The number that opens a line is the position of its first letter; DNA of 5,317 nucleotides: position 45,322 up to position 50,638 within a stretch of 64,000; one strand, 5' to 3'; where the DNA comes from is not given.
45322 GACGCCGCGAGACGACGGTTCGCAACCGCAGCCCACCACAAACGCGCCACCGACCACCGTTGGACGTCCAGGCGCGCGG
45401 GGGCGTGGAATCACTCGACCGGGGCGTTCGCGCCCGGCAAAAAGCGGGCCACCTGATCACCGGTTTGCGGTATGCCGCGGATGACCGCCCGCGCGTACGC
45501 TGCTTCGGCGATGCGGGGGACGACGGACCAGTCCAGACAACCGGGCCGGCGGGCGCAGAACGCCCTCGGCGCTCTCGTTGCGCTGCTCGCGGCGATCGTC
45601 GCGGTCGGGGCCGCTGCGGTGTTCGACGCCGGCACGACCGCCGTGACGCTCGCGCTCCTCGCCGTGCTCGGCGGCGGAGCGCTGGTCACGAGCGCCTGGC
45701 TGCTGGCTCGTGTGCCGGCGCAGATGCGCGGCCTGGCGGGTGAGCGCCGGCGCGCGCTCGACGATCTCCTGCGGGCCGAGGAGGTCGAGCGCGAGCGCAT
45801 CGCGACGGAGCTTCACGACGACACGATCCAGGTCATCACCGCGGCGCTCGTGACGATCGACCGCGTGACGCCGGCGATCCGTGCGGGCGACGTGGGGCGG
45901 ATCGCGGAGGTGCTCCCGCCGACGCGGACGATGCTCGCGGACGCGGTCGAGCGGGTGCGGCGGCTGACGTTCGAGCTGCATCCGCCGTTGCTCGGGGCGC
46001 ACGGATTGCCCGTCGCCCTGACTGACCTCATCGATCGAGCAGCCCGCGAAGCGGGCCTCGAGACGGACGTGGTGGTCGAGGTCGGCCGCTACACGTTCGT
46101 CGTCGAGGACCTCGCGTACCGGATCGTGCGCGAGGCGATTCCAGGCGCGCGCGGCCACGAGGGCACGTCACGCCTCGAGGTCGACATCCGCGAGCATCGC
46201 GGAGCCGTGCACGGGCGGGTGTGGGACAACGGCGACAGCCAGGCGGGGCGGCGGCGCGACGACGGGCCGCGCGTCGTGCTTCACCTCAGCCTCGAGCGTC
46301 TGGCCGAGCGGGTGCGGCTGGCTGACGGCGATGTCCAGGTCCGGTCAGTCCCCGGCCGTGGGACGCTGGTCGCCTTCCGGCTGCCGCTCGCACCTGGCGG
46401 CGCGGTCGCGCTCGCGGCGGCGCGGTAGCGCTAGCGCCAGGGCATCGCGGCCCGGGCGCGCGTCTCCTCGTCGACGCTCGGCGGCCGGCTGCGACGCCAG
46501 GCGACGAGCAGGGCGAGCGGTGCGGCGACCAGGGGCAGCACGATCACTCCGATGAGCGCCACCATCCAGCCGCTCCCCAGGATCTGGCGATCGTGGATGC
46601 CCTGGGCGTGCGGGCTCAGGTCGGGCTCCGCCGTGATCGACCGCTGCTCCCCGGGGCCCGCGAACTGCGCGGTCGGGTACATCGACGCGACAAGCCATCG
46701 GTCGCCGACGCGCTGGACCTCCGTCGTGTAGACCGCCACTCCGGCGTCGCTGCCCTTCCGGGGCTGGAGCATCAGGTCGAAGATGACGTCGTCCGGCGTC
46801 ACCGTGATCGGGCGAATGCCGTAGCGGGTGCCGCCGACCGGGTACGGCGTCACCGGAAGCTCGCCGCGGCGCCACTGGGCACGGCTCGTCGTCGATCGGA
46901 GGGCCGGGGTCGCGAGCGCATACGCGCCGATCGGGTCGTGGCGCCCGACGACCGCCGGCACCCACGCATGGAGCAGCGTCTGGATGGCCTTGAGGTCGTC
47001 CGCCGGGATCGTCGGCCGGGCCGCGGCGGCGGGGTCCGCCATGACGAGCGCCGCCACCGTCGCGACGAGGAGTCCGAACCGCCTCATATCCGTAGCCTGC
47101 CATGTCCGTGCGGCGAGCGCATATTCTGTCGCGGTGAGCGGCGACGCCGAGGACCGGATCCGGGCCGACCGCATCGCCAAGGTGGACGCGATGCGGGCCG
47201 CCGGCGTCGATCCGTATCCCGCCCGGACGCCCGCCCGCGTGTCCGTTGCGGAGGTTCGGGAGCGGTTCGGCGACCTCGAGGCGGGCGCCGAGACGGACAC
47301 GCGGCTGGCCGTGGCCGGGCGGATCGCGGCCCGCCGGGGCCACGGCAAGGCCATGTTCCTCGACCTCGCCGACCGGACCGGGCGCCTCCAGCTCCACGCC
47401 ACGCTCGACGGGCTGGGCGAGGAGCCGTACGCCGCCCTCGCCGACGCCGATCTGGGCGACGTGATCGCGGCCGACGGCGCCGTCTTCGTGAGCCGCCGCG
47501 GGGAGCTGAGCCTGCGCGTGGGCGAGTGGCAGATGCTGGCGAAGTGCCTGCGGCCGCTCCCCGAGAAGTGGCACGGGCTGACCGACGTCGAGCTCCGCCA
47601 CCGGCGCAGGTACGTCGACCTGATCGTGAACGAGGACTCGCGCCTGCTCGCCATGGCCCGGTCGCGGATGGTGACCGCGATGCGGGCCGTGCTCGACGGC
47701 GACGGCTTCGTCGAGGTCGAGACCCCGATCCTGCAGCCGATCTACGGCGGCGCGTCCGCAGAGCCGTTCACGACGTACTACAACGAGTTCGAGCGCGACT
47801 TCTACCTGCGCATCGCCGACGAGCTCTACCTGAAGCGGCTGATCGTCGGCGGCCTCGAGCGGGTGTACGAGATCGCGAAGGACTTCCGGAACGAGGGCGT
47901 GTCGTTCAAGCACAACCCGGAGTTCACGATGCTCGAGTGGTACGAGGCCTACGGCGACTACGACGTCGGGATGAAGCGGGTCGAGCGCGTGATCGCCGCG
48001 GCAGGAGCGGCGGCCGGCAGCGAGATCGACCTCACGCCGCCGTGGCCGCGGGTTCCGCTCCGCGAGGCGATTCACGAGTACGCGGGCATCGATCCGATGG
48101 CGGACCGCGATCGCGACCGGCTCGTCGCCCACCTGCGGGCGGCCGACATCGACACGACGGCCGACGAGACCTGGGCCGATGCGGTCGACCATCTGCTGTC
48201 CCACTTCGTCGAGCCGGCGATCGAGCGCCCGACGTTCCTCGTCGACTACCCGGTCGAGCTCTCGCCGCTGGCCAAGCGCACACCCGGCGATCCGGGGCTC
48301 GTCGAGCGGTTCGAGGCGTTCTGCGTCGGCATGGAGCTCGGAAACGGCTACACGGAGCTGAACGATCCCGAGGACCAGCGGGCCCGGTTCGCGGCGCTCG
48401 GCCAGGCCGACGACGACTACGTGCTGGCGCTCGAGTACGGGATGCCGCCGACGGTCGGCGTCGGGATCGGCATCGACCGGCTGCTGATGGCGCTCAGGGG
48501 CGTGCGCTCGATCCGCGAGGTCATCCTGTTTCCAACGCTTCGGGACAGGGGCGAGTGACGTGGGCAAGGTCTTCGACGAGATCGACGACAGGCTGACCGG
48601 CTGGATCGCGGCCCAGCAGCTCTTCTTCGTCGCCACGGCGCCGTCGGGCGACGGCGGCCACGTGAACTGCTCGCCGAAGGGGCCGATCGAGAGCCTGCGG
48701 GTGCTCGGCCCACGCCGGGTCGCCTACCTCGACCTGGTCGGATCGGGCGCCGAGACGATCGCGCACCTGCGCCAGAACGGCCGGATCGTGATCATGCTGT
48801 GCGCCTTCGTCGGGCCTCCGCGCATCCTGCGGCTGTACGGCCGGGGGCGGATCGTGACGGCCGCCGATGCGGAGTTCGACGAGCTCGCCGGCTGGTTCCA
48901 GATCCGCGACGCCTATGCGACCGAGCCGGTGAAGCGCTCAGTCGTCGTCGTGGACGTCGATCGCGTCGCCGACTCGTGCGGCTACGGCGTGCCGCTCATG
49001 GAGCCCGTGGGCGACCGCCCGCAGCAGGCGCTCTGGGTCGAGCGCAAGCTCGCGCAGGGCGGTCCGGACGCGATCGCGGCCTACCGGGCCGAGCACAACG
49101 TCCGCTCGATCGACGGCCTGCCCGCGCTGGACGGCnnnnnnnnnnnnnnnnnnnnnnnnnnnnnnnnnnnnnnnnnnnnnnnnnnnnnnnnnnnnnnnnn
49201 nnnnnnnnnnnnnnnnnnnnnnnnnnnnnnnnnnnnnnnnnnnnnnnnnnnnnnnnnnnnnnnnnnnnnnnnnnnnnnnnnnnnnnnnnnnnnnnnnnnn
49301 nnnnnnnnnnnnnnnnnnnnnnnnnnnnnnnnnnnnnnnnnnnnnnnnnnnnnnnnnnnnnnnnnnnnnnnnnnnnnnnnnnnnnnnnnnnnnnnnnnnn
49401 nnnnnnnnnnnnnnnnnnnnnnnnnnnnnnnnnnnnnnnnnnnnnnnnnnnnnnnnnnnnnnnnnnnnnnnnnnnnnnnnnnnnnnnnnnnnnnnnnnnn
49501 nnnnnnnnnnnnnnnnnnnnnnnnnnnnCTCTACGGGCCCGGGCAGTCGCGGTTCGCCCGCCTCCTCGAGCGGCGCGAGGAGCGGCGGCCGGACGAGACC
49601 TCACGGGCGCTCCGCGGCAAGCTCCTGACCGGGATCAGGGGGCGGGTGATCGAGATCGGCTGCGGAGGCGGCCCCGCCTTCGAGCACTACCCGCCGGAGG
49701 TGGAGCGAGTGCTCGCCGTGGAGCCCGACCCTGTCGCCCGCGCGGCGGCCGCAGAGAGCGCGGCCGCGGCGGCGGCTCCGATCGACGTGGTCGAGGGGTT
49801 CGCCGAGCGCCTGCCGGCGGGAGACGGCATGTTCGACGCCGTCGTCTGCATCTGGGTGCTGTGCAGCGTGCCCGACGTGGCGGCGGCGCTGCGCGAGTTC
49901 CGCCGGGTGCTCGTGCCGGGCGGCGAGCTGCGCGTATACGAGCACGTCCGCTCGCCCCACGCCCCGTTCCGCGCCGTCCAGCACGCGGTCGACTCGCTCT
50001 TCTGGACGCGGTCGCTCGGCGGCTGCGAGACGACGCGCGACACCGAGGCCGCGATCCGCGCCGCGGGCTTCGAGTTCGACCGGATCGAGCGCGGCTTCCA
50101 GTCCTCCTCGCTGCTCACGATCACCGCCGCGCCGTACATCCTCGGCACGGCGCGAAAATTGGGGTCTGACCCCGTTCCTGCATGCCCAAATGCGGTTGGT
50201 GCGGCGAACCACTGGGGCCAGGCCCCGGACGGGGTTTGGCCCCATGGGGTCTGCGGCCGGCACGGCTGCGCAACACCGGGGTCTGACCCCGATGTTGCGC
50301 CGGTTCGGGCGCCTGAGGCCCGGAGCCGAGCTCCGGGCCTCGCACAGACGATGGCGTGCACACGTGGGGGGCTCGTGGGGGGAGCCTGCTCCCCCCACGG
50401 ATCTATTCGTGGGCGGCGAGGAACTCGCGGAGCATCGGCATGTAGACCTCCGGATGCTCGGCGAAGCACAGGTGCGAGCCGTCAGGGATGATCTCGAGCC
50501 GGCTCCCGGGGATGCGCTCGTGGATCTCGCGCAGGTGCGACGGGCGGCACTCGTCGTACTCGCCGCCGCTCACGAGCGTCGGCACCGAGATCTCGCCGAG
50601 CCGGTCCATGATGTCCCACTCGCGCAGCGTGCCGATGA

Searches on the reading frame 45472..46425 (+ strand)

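Call 28: search_protein_families(library=pfam, proteins=[window:45472-46425:+])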
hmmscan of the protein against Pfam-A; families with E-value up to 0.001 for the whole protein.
window:45472-46425:+ (318 aa): 2 families
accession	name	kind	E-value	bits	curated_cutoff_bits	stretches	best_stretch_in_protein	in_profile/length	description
PF07730.19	HisKA_3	-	2.3e-08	34.9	24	1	106-173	1-67/68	Histidine kinase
PF02518.31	HATPase_c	-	5.1e-05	24.1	26.4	1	183-307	10-110/111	Histidine kinase-, DNA gyrase B-, and HSP90-like ATPase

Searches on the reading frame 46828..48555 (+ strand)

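Call 28: search_protein_families(library=pfam, proteins=[window:46828-48555:+])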
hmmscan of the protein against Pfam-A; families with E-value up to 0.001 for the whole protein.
window:46828-48555:+ (576 aa): 2 families
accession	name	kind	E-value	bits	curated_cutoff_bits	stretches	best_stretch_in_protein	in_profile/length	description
PF00152.25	tRNA-synt_2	-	6.3e-80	269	25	1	254-571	2-307/308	tRNA synthetases class II (D, K and N)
PF01336.31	tRNA_anti-codon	-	8.2e-11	42.1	27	1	162-237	3-75/75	OB-fold nucleic acid binding domain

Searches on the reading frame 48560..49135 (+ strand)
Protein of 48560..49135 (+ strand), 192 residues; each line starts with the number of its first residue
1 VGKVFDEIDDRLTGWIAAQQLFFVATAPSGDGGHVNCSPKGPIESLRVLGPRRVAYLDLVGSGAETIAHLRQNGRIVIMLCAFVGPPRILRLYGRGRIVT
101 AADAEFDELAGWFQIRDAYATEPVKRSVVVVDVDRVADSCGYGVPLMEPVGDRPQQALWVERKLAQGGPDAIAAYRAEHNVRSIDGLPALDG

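Call 28: search_protein_families(library=pfam, proteins=[window:48560-49135:+])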
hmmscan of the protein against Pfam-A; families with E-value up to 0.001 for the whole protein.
window:48560-49135:+ (192 aa): 1 family
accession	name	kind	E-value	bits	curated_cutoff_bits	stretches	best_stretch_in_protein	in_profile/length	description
PF01243.27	PNPOx_N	-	7.5e-09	36.4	28.1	1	9-138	2-118/120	Pyridoxamine 5'-phosphate oxidase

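Call 29: find_related_loci(query=window:48560-49135:+, collection=genome_contigs, flank=10000)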
Query window:48560-49135:+ (192 aa) in genome_contigs; peptide patterns used: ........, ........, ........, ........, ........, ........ (x = any residue, [..] = any of these).
439 stretches matched a pattern; 325 encode a relative of the query (tblastn E <= 1e-3); the best 80 are kept; 80 distinct loci.
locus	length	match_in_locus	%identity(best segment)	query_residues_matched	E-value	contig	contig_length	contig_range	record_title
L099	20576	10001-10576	92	1-192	7e-118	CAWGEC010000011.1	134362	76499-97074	MAG: uncultured Actinomycetes bacterium isolate MFD02199.bin.2.72 genome assembly, contig: contig_7288, whole genome sho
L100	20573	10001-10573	93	1-191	2e-111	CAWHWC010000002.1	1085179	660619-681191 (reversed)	MAG: uncultured Actinomycetes bacterium isolate MFD06298.bin.3.39 genome assembly, contig: contig_22217, whole genome sh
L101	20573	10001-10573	91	1-191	7e-107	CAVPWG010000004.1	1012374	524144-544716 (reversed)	MAG: uncultured Actinomycetes bacterium isolate MFD00392.bin.1.69 genome assembly, contig: contig_217, whole genome shot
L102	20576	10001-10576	82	1-192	3e-104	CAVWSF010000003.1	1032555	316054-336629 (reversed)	MAG: uncultured Actinomycetes bacterium isolate MFD04944.bin.1.18 genome assembly, contig: contig_26826, whole genome sh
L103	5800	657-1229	83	1-191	2e-103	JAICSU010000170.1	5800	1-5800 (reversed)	MAG: Amnibacterium sp. isolate GZL_HYHR_2_bin.76 k141_2938789_length_5800_cov_10.5441, whole genome shotgun sequence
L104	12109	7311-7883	83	1-191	3e-103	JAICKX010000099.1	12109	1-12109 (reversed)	MAG: Thermoleophilia bacterium isolate GZL_HY_2_bin.89 k141_4579615_length_12109_cov_19.2487, whole genome shotgun seque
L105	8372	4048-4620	82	1-191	3e-103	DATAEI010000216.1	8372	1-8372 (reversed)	MAG TPA_asm: Gaiellales bacterium isolate SMAG_U6773 k141_1310590, whole genome shotgun sequence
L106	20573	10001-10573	83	1-191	3e-103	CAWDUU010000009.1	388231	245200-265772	MAG: uncultured Actinomycetes bacterium isolate MFD05442.bin.1.39 genome assembly, contig: contig_46070, whole genome sh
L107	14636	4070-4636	79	1-190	1e-91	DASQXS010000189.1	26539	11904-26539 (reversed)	MAG TPA_asm: Gaiellales bacterium isolate SMAG_U11045 k141_920234, whole genome shotgun sequence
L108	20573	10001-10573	70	1-191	2e-84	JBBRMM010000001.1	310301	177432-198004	MAG: Gaiellales bacterium isolate La1_metabat2.045 LA1C_B2.045_k141_343984L_310301_cov_135.1629, whole genome shotgun se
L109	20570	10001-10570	62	1-191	5e-73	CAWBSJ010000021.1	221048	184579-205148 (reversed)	MAG: uncultured Solirubrobacteraceae bacterium isolate MFD01916.bin.3.131 genome assembly, contig: contig_7240, whole ge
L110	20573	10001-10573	58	1-191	7e-71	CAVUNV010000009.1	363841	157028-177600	MAG: uncultured Actinomycetes bacterium isolate MFD02134.bin.2.242 genome assembly, contig: contig_39026, whole genome s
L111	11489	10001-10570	60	1-191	4e-70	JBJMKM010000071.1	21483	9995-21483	MAG: Solirubrobacterales bacterium isolate 12C16O_72h_100_P14_coass_bin_22 k141_2087669, whole genome shotgun sequence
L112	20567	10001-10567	60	1-191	8e-70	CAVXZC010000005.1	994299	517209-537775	MAG: uncultured Solirubrobacteraceae bacterium isolate MFD04967.bin.2.160 genome assembly, contig: contig_3653, whole ge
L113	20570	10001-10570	56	1-191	3e-69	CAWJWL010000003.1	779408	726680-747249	MAG: uncultured Solirubrobacterales bacterium isolate MFD01275.bin.1.17 genome assembly, contig: contig_6719, whole geno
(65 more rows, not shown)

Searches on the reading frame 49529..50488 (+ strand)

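Call 28: search_protein_families(library=pfam, proteins=[window:49529-50488:+])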
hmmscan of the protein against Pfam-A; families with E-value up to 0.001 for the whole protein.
window:49529-50488:+ (320 aa): 6 families
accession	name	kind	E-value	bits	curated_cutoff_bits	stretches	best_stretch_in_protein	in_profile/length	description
PF08241.18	Methyltransf_11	-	1e-19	71.4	21.2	1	42-134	2-93/95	Methyltransferase domain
PF13649.12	Methyltransf_25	-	7.9e-16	59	27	1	40-132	1-97/97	Methyltransferase domain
PF08242.18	Methyltransf_12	-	2.1e-12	48.1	30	1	41-134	1-98/98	Methyltransferase domain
PF13489.12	Methyltransf_23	-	5.8e-12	46.1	27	1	34-138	20-118/164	Methyltransferase domain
PF01209.24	Ubie_methyltran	-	3.2e-08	33.6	20.1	1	80-143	95-158/233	ubiE/COQ5 methyltransferase family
PF13847.12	Methyltransf_31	-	6.1e-06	26.4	27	1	39-140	6-113/145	Methyltransferase domain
